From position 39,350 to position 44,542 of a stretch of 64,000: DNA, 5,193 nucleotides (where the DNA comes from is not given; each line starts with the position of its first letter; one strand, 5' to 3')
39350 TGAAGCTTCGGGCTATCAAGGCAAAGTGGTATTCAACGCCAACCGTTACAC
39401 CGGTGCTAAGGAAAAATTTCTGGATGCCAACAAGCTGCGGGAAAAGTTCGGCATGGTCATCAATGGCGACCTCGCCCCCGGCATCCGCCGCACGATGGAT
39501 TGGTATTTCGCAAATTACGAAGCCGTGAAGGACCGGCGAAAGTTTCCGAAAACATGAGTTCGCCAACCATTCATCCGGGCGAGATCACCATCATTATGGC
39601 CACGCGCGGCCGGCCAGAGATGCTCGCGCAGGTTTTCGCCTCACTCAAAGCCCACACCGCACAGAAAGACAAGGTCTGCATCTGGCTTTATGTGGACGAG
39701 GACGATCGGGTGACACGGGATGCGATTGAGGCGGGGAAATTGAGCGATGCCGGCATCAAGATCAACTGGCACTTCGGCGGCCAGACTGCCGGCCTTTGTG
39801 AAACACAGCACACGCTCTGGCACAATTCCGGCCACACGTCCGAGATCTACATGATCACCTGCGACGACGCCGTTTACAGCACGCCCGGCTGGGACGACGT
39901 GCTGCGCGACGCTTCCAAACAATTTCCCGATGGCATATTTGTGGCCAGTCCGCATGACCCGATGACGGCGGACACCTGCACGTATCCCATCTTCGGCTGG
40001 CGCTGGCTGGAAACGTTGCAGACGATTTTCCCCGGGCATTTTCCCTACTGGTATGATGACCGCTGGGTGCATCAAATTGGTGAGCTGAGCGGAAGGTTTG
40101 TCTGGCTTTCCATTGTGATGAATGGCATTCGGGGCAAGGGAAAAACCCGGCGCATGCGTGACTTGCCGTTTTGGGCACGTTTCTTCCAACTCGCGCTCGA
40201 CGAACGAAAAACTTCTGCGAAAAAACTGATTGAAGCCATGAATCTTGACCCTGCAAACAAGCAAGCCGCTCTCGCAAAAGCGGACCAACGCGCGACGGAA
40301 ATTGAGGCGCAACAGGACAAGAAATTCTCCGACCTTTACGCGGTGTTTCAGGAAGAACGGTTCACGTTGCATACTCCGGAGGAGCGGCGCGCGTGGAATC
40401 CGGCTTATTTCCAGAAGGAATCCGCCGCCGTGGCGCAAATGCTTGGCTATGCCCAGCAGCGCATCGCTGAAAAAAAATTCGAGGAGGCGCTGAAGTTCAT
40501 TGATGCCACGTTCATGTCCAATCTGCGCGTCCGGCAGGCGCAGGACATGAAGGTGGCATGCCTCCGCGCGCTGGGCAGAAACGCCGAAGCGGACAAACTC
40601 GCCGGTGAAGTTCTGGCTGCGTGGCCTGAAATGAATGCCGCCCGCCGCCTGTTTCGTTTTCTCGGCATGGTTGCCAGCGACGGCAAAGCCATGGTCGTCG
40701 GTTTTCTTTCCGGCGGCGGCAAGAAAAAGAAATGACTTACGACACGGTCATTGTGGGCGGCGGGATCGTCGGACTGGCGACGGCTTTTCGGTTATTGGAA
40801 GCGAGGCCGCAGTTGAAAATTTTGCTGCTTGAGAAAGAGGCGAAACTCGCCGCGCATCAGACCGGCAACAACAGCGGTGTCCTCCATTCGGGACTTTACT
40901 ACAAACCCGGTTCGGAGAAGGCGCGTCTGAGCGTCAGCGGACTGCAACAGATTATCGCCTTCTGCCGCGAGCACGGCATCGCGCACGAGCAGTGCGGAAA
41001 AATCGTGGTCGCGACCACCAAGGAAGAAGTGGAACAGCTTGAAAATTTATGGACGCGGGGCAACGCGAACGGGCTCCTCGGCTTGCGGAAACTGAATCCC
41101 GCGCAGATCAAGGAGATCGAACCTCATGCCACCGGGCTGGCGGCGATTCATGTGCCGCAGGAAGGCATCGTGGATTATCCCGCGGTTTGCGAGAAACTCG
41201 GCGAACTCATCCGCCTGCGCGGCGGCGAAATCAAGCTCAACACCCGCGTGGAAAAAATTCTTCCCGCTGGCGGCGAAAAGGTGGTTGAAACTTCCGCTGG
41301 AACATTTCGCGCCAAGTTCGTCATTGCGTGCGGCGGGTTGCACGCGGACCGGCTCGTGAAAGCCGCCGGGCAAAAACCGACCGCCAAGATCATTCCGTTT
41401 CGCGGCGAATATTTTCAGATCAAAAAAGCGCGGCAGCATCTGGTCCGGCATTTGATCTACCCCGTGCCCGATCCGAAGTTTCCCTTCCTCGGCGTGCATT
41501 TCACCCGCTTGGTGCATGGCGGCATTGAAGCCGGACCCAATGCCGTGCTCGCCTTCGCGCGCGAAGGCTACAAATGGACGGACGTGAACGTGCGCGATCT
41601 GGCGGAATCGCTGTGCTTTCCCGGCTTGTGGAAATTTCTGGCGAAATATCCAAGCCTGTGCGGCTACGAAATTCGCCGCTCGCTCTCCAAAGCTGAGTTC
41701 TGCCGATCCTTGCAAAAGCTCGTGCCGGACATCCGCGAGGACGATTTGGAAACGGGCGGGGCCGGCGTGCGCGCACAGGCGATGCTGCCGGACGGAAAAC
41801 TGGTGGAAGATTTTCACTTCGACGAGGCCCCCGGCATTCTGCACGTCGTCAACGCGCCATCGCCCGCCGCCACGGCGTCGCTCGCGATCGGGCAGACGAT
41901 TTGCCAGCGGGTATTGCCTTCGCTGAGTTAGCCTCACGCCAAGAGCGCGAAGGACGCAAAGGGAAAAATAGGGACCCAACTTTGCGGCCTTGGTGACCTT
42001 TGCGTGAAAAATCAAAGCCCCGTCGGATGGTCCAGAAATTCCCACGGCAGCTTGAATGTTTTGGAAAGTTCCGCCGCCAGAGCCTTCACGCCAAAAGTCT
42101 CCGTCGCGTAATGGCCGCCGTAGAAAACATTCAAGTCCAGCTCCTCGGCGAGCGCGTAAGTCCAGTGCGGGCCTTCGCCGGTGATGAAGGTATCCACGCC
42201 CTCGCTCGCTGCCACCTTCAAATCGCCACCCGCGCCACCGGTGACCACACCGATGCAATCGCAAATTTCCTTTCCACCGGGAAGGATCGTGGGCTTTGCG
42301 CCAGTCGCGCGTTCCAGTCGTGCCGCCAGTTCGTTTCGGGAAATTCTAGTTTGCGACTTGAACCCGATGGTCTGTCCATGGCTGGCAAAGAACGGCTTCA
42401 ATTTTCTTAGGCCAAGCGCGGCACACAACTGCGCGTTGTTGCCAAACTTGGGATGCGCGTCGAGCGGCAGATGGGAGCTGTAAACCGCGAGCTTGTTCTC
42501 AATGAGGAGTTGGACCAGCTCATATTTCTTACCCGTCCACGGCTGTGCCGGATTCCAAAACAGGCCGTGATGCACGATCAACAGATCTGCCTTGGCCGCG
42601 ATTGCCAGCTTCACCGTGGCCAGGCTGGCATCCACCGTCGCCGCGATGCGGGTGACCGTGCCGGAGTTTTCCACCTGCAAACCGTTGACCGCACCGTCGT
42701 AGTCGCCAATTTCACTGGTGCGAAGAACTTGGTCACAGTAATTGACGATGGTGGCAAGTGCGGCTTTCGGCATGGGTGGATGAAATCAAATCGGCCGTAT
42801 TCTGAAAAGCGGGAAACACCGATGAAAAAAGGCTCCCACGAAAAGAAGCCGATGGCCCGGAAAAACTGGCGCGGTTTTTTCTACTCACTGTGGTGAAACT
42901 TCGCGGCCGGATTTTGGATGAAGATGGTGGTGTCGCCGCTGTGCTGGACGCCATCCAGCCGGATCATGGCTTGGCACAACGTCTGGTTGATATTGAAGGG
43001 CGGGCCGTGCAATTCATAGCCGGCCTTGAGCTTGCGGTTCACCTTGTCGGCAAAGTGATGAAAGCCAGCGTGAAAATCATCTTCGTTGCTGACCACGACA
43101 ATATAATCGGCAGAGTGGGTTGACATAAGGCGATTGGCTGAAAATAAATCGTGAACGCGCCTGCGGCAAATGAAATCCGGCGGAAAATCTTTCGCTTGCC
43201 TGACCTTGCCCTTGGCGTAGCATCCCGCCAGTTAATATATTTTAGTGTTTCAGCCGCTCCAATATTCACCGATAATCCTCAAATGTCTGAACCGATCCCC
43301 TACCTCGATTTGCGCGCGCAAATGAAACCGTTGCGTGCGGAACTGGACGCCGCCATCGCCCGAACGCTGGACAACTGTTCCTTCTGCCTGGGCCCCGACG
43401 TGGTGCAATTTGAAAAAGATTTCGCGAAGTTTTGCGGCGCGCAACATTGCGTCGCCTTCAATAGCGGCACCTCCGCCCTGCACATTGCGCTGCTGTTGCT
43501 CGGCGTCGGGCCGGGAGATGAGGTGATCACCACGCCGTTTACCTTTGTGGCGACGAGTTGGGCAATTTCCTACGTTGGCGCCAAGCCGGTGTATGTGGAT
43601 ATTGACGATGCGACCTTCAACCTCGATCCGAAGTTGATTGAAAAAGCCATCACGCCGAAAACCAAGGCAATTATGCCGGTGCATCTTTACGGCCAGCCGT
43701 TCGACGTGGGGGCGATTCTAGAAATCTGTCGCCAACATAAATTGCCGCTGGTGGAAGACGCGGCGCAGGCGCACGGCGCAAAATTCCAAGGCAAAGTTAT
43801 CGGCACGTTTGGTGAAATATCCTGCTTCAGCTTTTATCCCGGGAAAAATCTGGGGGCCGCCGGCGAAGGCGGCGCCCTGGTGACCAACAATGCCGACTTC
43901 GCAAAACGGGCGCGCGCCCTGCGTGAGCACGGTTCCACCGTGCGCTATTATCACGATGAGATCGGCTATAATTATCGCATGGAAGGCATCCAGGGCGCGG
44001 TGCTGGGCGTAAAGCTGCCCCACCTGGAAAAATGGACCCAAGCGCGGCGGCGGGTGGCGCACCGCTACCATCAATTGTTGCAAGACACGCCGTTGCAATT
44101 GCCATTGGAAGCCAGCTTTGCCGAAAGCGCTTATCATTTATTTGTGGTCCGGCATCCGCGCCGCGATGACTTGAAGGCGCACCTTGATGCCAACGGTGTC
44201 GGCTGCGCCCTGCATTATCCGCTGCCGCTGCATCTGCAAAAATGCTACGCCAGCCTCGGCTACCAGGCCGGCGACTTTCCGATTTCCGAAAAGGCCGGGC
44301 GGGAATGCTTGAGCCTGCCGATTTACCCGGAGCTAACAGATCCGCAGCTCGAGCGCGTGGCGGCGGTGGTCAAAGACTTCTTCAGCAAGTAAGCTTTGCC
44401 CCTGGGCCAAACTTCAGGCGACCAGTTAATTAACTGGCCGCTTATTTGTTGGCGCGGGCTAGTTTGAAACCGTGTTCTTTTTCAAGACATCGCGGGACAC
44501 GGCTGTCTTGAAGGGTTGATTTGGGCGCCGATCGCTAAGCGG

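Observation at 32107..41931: Ten-gene NDP-sugar operon combining a ColD-type 3-dehydratase, a split mini-E1 ThDP enzyme, a B12-radical-SAM enzyme and an LhgO-like flavoenzyme: candidate pathway to an undescribed branched or C-alkylated deoxysugar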

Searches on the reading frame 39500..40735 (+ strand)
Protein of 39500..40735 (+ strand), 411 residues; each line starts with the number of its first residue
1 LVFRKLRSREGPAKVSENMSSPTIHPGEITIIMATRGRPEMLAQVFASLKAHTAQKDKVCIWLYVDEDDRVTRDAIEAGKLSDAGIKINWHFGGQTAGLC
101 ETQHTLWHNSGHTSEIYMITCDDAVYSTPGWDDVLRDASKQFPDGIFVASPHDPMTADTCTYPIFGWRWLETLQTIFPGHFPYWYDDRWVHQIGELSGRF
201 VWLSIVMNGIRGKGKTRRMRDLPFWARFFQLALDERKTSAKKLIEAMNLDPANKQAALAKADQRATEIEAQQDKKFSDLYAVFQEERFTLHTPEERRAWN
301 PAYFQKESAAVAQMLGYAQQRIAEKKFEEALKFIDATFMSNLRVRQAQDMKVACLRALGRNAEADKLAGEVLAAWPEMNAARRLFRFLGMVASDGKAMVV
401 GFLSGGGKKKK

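Call 3: search_protein_families(library=pfam, proteins=[window:39500-40735:+], max_evalue=0.01)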
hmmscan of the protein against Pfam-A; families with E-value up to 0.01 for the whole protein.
window:39500-40735:+ (411 aa): 0 families

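Call 4: search_protein_families(library=ncbifam, proteins=[window:39500-40735:+], max_evalue=0.01)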
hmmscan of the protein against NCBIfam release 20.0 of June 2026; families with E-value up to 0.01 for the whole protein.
window:39500-40735:+ (411 aa): 0 families

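Call 21: search_solved_structures(query=window:39554-40735:+, max_evalue=1)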
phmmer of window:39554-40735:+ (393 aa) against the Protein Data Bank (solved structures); distinct sequences matched with E-value up to 1: 0.

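Call 39: search_protein_families(library=pfam, proteins=[window:39554-40735:+], max_evalue=0.1)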
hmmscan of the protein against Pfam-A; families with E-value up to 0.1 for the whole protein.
window:39554-40735:+ (393 aa): 1 family
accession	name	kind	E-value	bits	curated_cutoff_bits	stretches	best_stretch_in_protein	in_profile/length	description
PF21545.3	T7SS_EccA1_N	-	0.019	14.7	27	1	240-364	115-242/272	T7SS, ESX-1 secretion system protein EccA1, N-terminal domain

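Call 41: find_homologous_proteins(query=window:39554-40735:+, max_evalue=0.001)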
Query window:39554-40735:+ (393 aa): 285 proteins with E <= 0.001 among 5711 candidates; the best 120 are listed.
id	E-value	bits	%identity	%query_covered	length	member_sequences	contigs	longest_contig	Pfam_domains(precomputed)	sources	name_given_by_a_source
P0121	2.0e-242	822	90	100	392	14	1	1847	-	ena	-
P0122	4.0e-233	792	86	100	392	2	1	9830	-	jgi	jgi:hypothetical protein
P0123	7.8e-230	781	85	99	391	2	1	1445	-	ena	-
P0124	4.7e-229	778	84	100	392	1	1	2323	-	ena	-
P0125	4.6e-228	775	85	100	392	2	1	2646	-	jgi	jgi:hypothetical protein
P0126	1.0e-226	771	85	100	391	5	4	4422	-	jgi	jgi:hypothetical protein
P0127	4.9e-217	739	81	100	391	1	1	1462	-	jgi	jgi:hypothetical protein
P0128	6.6e-212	722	78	100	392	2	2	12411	-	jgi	jgi:hypothetical protein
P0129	9.4e-211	718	78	100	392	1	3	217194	-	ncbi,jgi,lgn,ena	-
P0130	1.1e-209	715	78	100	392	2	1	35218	-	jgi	jgi:hypothetical protein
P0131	1.7e-209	714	78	100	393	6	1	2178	-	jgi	jgi:hypothetical protein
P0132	1.9e-208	710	77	100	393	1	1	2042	-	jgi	jgi:hypothetical protein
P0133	2.8e-208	710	77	100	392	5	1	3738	-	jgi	jgi:hypothetical protein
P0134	5.7e-208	709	77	100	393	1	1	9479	-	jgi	-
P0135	8.3e-208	708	76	100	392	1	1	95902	-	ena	-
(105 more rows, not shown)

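Call 51: predict_structure(alignment_id=A2)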
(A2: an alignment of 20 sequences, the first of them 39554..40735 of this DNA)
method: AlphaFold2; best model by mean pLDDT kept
length: 393 residues; sequences in the alignment: 20
mean_pLDDT: 67.9   pTM: 0.57
mean pLDDT of the five models: 67.9, 65.8, 64.9, 63.4, 59.5
residues with pLDDT >= 90: 96; 70-90: 103; 50-70: 79; < 50: 115
segments of 3 or more residues with pLDDT < 50: 136-141, 196-219, 253-286, 321-323, 353-393
pLDDT, mean of each block of 10 residues (from residue 1): 79 90 94 97 92 93 94 81 79 91 87 96 91 61 77 67 51 67 85 52 38 46 59 65 57 43 36 38 46 74 90 72 61 89 83 41 35 31 33 28
secondary structure, 60 per line:
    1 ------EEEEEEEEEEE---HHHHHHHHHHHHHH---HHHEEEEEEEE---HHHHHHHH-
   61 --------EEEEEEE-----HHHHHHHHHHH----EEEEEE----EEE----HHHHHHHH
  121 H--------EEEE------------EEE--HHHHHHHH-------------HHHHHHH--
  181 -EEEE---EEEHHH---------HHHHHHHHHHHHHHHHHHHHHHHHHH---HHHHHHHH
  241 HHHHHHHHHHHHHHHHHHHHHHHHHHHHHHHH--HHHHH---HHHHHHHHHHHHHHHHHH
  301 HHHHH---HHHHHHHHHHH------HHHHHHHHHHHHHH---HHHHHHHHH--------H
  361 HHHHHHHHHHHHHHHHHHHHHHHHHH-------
elements in order: E7-17 H21-34 E41-48 H52-59 E69-75 H81-91 E96-101 E106-108 H113-121 E130-133 E146-148 H151-158 H172-178 E182-185 E189-191 H204-229 H233-272 H275-279 H283-305 H309-319 H326-339 H343-351 H360-386

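Call 56: fold_search(model_id=the predicted structure, library=pdb)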
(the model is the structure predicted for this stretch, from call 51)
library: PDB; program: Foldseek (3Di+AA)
matches with E <= 10: 1339; with E <= 0.001: 240
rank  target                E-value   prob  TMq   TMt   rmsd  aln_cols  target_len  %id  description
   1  7sp7_A                7.2e-08  1.00  0.37  0.30  18.2       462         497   10  Chlorella virus hyaluronan synthase inhibited by UDP (released 2022-04-06)
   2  6yv7_B                1.3e-07  1.00  0.36  0.41  13.6       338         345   14  Mannosyltransferase PcManGT from Pyrobaculum calidifontis (released 2020-07-22)
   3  9yq4_A                1.3e-07  1.00  0.34  0.28  18.7       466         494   10  Chlorella virus hyaluronan synthase bound to a proofreading UDP-GlcA (released 2025-12-10)
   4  6yv7_A                4.4e-07  1.00  0.36  0.40  14.5       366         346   12  Mannosyltransferase PcManGT from Pyrobaculum calidifontis (released 2020-07-22)
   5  7sp8_A                7.3e-07  1.00  0.35  0.29  18.2       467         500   10  Chlorella virus Hyaluronan Synthase bound to UDP-GlcNAc (released 2022-04-06)
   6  9jn3_A                8.1e-07  1.00  0.35  0.45  11.5       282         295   12  Crystal structure of AvpGT in complex with Ara-A (released 2025-01-29)
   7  8bz5_A                9.6e-07  1.00  0.38  0.27  13.8       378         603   10  Crystal structure of the L. monocytogenes RmlT in complex with HEPES (released 2023-12-27)
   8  9jn3_B                1.1e-06  1.00  0.34  0.43  13.5       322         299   13  Crystal structure of AvpGT in complex with Ara-A (released 2025-01-29)
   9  9jma_A                2.4e-06  1.00  0.34  0.42  13.4       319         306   13  Crystal structure of glycosyltransferase AvpGT (released 2025-01-29)
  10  8sne_A                2.4e-06  1.00  0.36  0.30  17.9       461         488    9  Chlorella virus Hyaluronan Synthase bound to GlcA extended GlcNAc primer and UDP (released 2024-05-01)
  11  8bz7_E                3.2e-06  1.00  0.38  0.26  14.7       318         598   11  Crystal structure of the L. monocytogenes RmlT in complex with TDP-rhamnose (released 2023-12-27)
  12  6h2n_C                3.4e-06  1.00  0.35  0.43  11.4       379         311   10  TarP-UDP-GlcNAc-Mg (released 2018-09-26)
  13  9yq5_A                3.4e-06  1.00  0.35  0.29  18.0       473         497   10  Chlorella virus hyaluronan synthase bound to an inserted UDP-GlcA (released 2025-12-10)
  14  9gzk_C                3.6e-06  1.00  0.37  0.26  13.3       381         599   10  Crystal structure of the L. monocytogenes RmlT in complex with 4-RboP-(CH2)6NH2 (released 2024-12-18)
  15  7d72_B                3.6e-06  1.00  0.31  0.31  11.5       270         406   10  Cryo-EM structures of human GMPPA/GMPPB complex bound to GDP-Mannose (released 2021-05-05)
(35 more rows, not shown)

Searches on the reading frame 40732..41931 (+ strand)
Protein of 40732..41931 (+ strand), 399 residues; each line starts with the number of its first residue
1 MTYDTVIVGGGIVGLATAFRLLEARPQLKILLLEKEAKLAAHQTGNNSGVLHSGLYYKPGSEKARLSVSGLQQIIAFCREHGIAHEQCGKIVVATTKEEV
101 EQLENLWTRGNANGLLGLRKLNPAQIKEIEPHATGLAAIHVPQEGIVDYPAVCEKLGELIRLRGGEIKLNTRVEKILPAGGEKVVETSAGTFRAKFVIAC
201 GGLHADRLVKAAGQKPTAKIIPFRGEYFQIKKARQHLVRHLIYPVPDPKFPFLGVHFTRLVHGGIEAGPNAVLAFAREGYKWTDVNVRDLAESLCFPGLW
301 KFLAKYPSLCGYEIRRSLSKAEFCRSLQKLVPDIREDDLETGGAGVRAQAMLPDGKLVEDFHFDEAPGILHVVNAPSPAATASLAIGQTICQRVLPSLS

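Call 3: search_protein_families(library=pfam, proteins=[window:40732-41931:+], max_evalue=0.01)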
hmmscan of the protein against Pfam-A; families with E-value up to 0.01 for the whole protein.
window:40732-41931:+ (399 aa): 11 families
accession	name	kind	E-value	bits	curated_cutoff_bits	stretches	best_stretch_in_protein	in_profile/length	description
PF01266.30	DAO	-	4.5e-61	207.8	27.9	1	4-392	1-352/353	FAD dependent oxidoreductase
PF00890.30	FAD_binding_2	-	1.2e-06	28.5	20.4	1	4-214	1-218/414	FAD binding domain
PF07992.20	Pyr_redox_2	-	4.5e-06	26.7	26.1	1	3-97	1-91/291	Pyridine nucleotide-disulphide oxidoreductase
PF06039.21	Mqo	-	8.5e-06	25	27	1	3-62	3-67/489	Malate:quinone oxidoreductase (Mqo)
PF13738.12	Pyr_redox_3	-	2.1e-05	24.4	30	1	166-214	97-146/305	Pyridine nucleotide-disulphide oxidoreductase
PF13450.12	NAD_binding_8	-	5.7e-05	23.8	21.9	1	7-41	1-33/68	NAD(P)-binding Rossmann-like domain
PF05834.18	Lycopene_cycl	-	0.0011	18.6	23.4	1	4-39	1-36/380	Lycopene cyclase protein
PF01946.23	Thi4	-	0.0014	18.4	26.2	1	3-36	18-50/235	Thi4 family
PF13454.12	NAD_binding_9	-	0.0017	18.8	21.8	0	6-39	1-36/155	FAD-NAD(P)-binding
PF03486.20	HI0933_like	-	0.0018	18.2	50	0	4-40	2-36/244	HI0933-like protein Rossmann domain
PF01593.30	Amino_oxidase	-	0.0083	15.9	19.8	0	153-205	207-258/443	Flavin containing amine oxidoreductase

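Call 4: search_protein_families(library=ncbifam, proteins=[window:40732-41931:+], max_evalue=0.01)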
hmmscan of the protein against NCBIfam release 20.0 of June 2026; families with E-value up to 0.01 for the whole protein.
window:40732-41931:+ (399 aa): 45 families (the best 25 are shown)
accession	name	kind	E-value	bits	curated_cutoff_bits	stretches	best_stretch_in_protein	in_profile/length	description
NF008726.1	PRK11728.1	equivalog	2.7e-164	546.6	299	1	3-392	1-389/389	L-2-hydroxyglutarate oxidase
NF033460.1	glycerol3P_ox_II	equivalog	1.8e-34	119.5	460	1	2-280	1-280/361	type 2 glycerol-3-phosphate oxidase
TIGR02352.1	thiamin_ThiO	equivalog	1.7e-18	66.9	250.8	1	6-243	2-242/351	glycine oxidase ThiO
TIGR03364.1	HpnW_proposed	hypoth_equivalog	8.9e-18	64.5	285.1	1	3-210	1-202/365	TIGR03364 family FAD-dependent oxidoreductase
TIGR03197.1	MnmC_Cterm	equivalog_domain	1.5e-15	57.2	174.2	1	5-232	2-226/400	FAD-dependent 5-carboxymethylaminomethyl-2-thiouridine(34) oxidoreductase MnmC1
NF002480.1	PRK01747.1-1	equivalog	2.8e-15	55.8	540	1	4-231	250-474/645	bifunctional tRNA (5-methylaminomethyl-2-thiouridine)(34)-methyltransferase MnmC2/FAD-dependent 5-carboxymethylaminomethyl-2-thiouridine(34)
TIGR03329.1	Phn_aa_oxid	hypoth_equivalog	1.3e-09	37.4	632.8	1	4-198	26-230/460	putative aminophosphonate oxidoreductase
NF001933.0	PRK00711.1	subfamily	1.4e-09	37.5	383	1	75-225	120-275/429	D-amino acid dehydrogenase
TIGR03377.1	glycerol3P_GlpA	equivalog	4.9e-09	35.2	552.8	1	5-226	2-223/530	anaerobic glycerol-3-phosphate dehydrogenase subunit GlpA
NF005560.0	PRK07233.1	equivalog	2.4e-08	33.2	252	1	151-255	200-308/435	hypothetical protein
NF008313.0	PRK11101.1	equivalog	3.2e-08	32.6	425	1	3-180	9-181/548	anaerobic glycerol-3-phosphate dehydrogenase subunit A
NF002481.1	PRK01747.1-2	equivalog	7.3e-08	31.7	600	1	5-230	241-442/611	bifunctional tRNA (5-methylaminomethyl-2-thiouridine)(34)-methyltransferase MnmC2/FAD-dependent 5-carboxymethylaminomethyl-2-thiouridine(34)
TIGR01373.1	soxB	subfamily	8.9e-08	31.4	529.45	1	2-214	30-249/407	sarcosine oxidase subunit beta family protein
TIGR01377.1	soxA_mon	subfamily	9.1e-08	31.2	479.65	1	3-233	1-228/381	amino oxidase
NF008425.0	PRK11259.1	equivalog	1e-07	31.3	257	1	1-213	3-213/377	N-methyl-L-tryptophan oxidase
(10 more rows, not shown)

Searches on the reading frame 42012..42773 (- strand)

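Call 11: search_protein_families(library=pfam, proteins=[window:42012-42773:-], max_evalue=0.001)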
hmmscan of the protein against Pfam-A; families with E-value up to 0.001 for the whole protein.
window:42012-42773:- (253 aa): 1 family
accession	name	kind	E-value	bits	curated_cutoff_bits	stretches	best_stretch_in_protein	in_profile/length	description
PF01784.24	DUF34_NIF3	-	6.8e-55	186.9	23.4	1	6-248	3-251/256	Duf34/NIF3 (NGG1p interacting factor 3)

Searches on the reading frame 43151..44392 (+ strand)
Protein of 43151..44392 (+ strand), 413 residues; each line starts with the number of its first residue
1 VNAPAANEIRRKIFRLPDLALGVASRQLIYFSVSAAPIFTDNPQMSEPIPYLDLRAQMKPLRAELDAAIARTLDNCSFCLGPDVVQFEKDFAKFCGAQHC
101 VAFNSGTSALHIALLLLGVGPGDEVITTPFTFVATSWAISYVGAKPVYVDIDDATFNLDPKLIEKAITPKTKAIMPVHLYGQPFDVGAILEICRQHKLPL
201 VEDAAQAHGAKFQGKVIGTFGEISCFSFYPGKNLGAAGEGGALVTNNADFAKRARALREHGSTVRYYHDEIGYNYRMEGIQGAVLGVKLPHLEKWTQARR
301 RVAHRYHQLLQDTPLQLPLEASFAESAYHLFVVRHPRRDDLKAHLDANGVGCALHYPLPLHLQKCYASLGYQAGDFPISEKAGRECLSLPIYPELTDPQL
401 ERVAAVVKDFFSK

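Call 11: search_protein_families(library=pfam, proteins=[window:43151-44392:+], max_evalue=0.001)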
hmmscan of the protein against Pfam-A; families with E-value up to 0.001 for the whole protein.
window:43151-44392:+ (413 aa): 5 families
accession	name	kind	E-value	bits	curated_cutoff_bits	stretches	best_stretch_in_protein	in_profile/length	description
PF01041.23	DegT_DnrJ_EryC1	-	1.2e-126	423.2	19.8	1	63-407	5-359/360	DegT/DnrJ/EryC1/StrS aminotransferase family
PF01053.26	Cys_Met_Meta_PP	-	1e-09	37.9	27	1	82-211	52-181/381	Cys/Met metabolism PLP-dependent enzyme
PF00155.27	Aminotran_1_2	-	4.4e-09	36.4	19.7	1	71-288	30-270/361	Aminotransferase class I and II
PF00266.25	Aminotran_5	-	5.1e-07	29.4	21.5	1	75-209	36-181/371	Aminotransferase class-V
PF01212.27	Beta_elim_lyase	-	2.6e-06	27.4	27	1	61-256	11-222/288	Beta-eliminating lyase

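Call 77: search_protein_families(library=ncbifam, proteins=[window:43151-44392:+], max_evalue=1e-10)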
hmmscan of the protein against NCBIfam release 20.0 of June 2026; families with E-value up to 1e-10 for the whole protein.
window:43151-44392:+ (413 aa): 7 families
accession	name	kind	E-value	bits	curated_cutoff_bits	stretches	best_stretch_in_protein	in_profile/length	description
TIGR03588.1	PseC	equivalog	2.1e-87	293.5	423.5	1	67-409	15-378/380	UDP-4-amino-4,6-dideoxy-N-acetyl-beta-L-altrosamine transaminase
NF008658.2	PRK11658.1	equivalog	1.7e-74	250.7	631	1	67-410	18-376/379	UDP-4-amino-4-deoxy-L-arabinose aminotransferase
TIGR04181.1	NHT_00031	hypoth_equivalog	1.4e-73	247.9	420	1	81-390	29-357/359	LegC family aminotransferase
NF008687.0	PRK11706.1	equivalog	1.1e-72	244.9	375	1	91-411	40-374/375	dTDP-4-amino-4,6-dideoxygalactose transaminase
TIGR02379.1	ECA_wecE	subfamily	1.7e-58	198.2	434.85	1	91-412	40-376/376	dTDP-4-amino-4,6-dideoxy-D-glucose transaminase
NF011936.0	PRK15407.1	equivalog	5.9e-56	190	423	1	64-261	48-251/440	lipopolysaccharide biosynthesis protein RfbH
TIGR04427.1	PLP_DesI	equivalog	2e-53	181.9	650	1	63-408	32-380/390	dTDP-4-dehydro-6-deoxyglucose aminotransferase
